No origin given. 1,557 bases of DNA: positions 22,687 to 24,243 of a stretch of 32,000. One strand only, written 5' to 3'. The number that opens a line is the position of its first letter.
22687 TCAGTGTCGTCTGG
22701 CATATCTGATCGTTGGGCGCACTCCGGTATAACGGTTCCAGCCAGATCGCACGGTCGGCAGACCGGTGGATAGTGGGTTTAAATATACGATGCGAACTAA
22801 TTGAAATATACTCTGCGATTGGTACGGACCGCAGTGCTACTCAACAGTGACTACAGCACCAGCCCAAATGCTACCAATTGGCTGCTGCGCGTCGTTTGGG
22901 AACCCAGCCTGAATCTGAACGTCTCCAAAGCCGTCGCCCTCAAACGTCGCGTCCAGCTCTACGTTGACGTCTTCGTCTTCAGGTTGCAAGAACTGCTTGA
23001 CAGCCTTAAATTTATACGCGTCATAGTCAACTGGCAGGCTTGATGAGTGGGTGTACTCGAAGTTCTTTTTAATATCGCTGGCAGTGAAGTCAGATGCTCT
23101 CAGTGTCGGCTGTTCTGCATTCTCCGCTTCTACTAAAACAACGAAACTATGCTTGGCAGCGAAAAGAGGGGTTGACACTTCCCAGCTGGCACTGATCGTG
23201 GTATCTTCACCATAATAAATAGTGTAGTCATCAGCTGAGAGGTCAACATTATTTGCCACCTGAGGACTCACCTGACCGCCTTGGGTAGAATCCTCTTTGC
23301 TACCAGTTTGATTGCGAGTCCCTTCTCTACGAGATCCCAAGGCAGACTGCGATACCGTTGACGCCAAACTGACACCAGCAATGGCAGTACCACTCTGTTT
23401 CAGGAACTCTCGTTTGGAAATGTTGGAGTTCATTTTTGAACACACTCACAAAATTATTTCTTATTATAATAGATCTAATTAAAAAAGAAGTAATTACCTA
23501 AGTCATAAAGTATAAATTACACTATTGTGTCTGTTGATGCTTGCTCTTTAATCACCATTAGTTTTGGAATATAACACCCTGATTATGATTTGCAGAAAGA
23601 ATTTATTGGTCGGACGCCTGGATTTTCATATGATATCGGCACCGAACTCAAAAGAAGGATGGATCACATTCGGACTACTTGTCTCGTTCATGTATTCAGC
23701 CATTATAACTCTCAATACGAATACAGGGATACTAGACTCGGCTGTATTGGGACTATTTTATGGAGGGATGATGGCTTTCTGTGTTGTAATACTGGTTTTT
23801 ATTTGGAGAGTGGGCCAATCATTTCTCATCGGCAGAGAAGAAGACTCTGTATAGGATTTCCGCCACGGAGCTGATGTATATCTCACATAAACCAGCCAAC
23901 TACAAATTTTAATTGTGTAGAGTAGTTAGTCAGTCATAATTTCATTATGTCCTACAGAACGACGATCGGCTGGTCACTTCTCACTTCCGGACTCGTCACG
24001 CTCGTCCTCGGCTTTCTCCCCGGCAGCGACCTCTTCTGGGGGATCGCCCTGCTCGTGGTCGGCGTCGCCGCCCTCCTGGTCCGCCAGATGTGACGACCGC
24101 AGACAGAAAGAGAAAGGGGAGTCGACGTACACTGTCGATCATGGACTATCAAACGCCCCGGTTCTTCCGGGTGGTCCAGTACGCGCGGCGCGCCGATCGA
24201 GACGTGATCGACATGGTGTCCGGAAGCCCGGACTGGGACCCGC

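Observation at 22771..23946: Sharp 1.2-kb AT-rich islet in a >65% GC chromosome, with no mobility gene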

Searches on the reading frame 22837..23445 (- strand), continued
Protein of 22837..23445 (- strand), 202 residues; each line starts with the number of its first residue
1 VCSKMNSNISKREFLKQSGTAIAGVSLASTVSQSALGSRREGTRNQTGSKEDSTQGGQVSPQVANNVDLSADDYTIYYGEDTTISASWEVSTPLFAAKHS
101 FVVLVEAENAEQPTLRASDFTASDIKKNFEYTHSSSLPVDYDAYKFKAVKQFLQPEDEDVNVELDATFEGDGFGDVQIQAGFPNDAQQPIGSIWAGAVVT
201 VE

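Call 57: search_protein_families(library=pfam, alignment_id=A3, max_evalue=1)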
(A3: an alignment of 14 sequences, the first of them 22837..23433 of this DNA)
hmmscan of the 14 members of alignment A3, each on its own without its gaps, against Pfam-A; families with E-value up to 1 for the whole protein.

A. member 1, window:22837-23433:- (198 aa): 0 families

B. families by the number of members that match (of 14 scanned): 5 families
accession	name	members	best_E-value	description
PF10518.14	TAT_signal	2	0.0051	TAT (twin-arginine translocation) pathway signal sequence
PF11746.14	DUF3303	1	0.02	Domain of unknown function (DUF3303)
PF15780.11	ASH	1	0.091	Abnormal spindle-like microcephaly-assoc'd, ASPM-SPD-2-Hydin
PF21661.2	DUF6860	1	0.18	Domain of unknown function (DUF6860)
PF07994.18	NAD_binding_5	1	0.24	Myo-inositol-1-phosphate synthase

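Call 60: fold_search(model_id=the predicted structure, library=viral)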
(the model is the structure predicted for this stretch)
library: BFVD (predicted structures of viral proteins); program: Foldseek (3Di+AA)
matches with E <= 10: 1061; with E <= 0.001: 13
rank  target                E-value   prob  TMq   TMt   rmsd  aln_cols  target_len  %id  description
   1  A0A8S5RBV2            1.7e-05  1.00  0.36  0.17  11.6       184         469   15  Translocon-associated protein beta (TRAPB) [virus sp. ctOZh10]
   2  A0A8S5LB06            4.8e-05  1.00  0.40  0.11   7.0       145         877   14  Uncharacterized protein [Podoviridae sp. ctBev14]
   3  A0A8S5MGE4            2.0e-04  1.00  0.30  0.17  13.2       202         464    8  PknB-like protein [Podoviridae sp. ctqve24]
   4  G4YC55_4              2.2e-04  1.00  0.38  0.07   7.8       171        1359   13  (no name in the UniProt tables at hand)
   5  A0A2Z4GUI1            2.9e-04  0.99  0.29  0.31  10.8       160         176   12  (no name in the UniProt tables at hand)
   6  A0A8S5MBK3            3.0e-04  1.00  0.39  0.14  13.9       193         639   11  Uncharacterized protein [Podoviridae sp. ct53O25]
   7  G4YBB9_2              4.2e-04  1.00  0.36  0.08   7.9       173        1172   14  (no name in the UniProt tables at hand)
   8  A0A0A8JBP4            4.2e-04  0.99  0.29  0.10  11.6       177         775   11  Uncharacterized protein [Klebsiella phage K64-1]
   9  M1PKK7                5.6e-04  1.00  0.34  0.44  10.2       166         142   10  (no name in the UniProt tables at hand)
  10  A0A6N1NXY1            6.5e-04  1.00  0.43  0.10   5.0       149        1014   16  DUF11 domain-containing protein [Tupanvirus soda lake]
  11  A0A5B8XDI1            6.5e-04  0.95  0.26  0.21  19.8       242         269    9  Uncharacterized protein [Mortimer virus]
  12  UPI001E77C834         7.7e-04  1.00  0.35  0.36  10.0       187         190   13  (no name look-up for this kind of identifier)
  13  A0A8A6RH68            8.1e-04  0.98  0.31  0.32  14.8       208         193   11  Uncharacterized protein [Hymenopteran tombus-related virus]
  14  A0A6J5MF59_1          1.7e-03  0.99  0.30  0.10  14.7       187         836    8  Uncharacterized protein [uncultured Caudovirales phage]
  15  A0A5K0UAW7            2.6e-03  0.99  0.36  0.22  14.7       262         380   12  Ig family protein [Yasminevirus sp. GU-2018]
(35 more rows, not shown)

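Call 65: find_encoding_contigs(protein=P0013, flank=3000, max_places=2)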
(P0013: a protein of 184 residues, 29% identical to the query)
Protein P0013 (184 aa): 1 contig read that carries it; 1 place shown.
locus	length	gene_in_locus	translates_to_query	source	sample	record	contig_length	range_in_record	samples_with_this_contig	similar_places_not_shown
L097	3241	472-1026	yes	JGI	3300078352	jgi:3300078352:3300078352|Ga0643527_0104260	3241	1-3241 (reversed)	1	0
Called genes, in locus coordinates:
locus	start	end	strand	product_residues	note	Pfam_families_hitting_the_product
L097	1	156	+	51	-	?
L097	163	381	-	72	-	-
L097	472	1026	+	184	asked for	-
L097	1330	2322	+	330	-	PF03401:TctC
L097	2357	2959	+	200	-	PF07331:TctB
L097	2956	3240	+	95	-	?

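Call 66: find_encoding_contigs(protein=P0012, flank=3000, max_places=2)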
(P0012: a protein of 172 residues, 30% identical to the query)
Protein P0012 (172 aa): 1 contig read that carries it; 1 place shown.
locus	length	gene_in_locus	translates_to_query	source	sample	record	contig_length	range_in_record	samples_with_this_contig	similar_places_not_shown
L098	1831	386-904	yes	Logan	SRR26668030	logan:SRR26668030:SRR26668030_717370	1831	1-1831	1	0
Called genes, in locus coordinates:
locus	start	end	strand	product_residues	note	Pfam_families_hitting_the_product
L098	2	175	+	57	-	?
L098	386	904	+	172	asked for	-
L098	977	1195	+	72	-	-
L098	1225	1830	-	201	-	?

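Call 69: search_protein_families(library=padloc, proteins=[window:22837-23433:-, P0004, P0008, P0018, P0021], max_evalue=0.1)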
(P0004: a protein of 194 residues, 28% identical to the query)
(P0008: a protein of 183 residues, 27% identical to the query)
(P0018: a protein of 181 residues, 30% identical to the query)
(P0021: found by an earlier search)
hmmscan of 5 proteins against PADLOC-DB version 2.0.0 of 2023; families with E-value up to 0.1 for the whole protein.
window:22837-23433:- (198 aa): 0 families

P0004 (194 aa): 0 families

P0008 (183 aa): 0 families

P0018 (181 aa): 0 families

P0021 (194 aa): 0 families

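Call 74: find_related_loci(query=A5, collection=metagenome_contigs, flank=8000)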
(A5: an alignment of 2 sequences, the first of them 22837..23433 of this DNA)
Query A5 (198 aa) in metagenome_contigs; peptide patterns used: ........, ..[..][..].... (x = any residue, [..] = any of these).
78 stretches matched a pattern, but none encodes a relative of the query by tblastn (E <= 1e-3).

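Call 75: find_related_loci(query=A4, collection=metagenome_contigs, flank=6000)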
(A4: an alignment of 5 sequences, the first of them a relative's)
Query A4 (194 aa) in metagenome_contigs; peptide patterns used: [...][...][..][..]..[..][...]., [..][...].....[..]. (x = any residue, [..] = any of these).
338 stretches matched a pattern, but none encodes a relative of the query by tblastn (E <= 1e-3).

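Call 76: find_related_loci(query=A4, collection=viral_contigs, flank=6000)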
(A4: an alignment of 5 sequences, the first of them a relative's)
Query A4 (194 aa) in viral_contigs; peptide patterns used: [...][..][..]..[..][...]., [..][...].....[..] (x = any residue, [..] = any of these).
126 stretches matched a pattern, but none encodes a relative of the query by tblastn (E <= 1e-3).

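Call 77: find_related_loci(query=P0008, collection=viral_contigs, flank=6000)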
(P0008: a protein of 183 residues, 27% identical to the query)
Query P0008 (183 aa) in viral_contigs; peptide patterns used: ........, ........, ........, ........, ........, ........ (x = any residue, [..] = any of these).
10 stretches matched a pattern, but none encodes a relative of the query by tblastn (E <= 1e-3).

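Call 78: find_related_loci(query=P0018, collection=viral_contigs, flank=6000)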
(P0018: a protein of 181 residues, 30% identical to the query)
Query P0018 (181 aa) in viral_contigs; peptide patterns used: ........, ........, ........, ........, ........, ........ (x = any residue, [..] = any of these).
6 stretches matched a pattern, but none encodes a relative of the query by tblastn (E <= 1e-3).

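Call 79: search_dna_similar(query=P0021, collection=plasmids, mode=protein, max_evalue=0.001)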
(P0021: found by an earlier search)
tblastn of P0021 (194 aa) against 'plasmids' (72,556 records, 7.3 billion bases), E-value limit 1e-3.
No match.

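Call 80: search_dna_similar(query=P0004, collection=plasmids, mode=protein, max_evalue=0.001)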
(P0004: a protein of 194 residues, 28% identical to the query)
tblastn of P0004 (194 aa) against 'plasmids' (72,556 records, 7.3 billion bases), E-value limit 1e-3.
No match.

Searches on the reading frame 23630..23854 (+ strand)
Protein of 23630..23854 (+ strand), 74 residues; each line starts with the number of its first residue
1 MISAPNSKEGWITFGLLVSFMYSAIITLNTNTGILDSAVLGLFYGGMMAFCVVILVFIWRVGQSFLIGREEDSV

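Call 7: search_protein_families(library=pfam, proteins=[window:23630-23854:+], max_evalue=0.01)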
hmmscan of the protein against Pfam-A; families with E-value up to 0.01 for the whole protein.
window:23630-23854:+ (74 aa): 0 families

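Call 8: search_protein_families(library=ncbifam, proteins=[window:23630-23854:+], max_evalue=0.01)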
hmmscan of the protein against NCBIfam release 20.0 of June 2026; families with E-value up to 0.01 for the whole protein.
window:23630-23854:+ (74 aa): 0 families

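Call 9: search_protein_families(library=phrogs, proteins=[window:23630-23854:+], max_evalue=0.1)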
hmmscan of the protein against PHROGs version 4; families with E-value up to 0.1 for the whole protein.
window:23630-23854:+ (74 aa): 0 families

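Call 27: find_homologous_proteins(query=window:23630-23854:+, max_evalue=0.1)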
Query window:23630-23854:+ (74 aa): 1 proteins with E <= 0.1 among 1 candidates.
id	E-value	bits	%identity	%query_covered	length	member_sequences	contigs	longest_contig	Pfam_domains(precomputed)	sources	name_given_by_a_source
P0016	8.7e-41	154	100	100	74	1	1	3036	-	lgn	-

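Call 53: find_encoding_contigs(protein=P0016, flank=5000, max_places=3)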
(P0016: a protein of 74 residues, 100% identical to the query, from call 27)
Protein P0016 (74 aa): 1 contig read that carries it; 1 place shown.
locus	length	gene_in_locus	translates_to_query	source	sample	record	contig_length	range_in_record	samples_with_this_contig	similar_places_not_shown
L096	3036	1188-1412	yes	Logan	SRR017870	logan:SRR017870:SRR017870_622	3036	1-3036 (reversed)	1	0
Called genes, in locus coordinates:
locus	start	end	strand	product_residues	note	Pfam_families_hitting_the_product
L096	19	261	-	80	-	PF02464:CinA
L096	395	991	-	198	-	-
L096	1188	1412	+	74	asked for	-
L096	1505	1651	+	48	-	-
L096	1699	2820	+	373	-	PF00155:Aminotran_1_2, PF00266:Aminotran_5 (weak)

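Call 56: search_protein_families(library=pfam, proteins=[window:23630-23851:+], max_evalue=1)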
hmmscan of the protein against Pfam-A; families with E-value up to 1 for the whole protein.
seq(74 aa): 0 families

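Call 69: search_protein_families(library=padloc, proteins=[window:23630-23854:+], max_evalue=0.1)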
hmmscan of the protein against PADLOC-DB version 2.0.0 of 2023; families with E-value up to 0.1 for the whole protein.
window:23630-23854:+ (74 aa): 0 families

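Call 101: predict_structure(alignment_id=A6)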
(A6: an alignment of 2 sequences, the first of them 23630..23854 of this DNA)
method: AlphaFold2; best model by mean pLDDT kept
length: 74 residues; sequences in the alignment: 2
mean_pLDDT: 80.1   pTM: 0.59
mean pLDDT of the five models: 80.1, 72.3, 69.2, 66.2, 64.8
residues with pLDDT >= 90: 2; 70-90: 62; 50-70: 9; < 50: 1
segments of 3 or more residues with pLDDT < 50: none
pLDDT, mean of each block of 10 residues (from residue 1): 72 87 83 83 88 86 71 58
secondary structure, 60 per line:
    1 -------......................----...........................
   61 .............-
elements in order: H8-29 H34-73

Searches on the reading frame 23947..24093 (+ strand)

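Call 7: search_protein_families(library=pfam, proteins=[window:23947-24093:+], max_evalue=0.01)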
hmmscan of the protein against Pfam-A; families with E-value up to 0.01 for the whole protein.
window:23947-24093:+ (48 aa): 0 families

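Call 8: search_protein_families(library=ncbifam, proteins=[window:23947-24093:+], max_evalue=0.01)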
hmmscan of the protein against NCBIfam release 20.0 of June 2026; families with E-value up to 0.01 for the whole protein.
window:23947-24093:+ (48 aa): 0 families

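Call 9: search_protein_families(library=phrogs, proteins=[window:23947-24093:+], max_evalue=0.1)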
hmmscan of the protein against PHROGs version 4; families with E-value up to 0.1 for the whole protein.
window:23947-24093:+ (48 aa): 2 families
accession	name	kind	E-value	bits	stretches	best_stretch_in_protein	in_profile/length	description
phrog_10368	-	unknown function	0.01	17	1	24-48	42-66/67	-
phrog_4461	-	unknown function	0.077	13.3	0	13-27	2-16/32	-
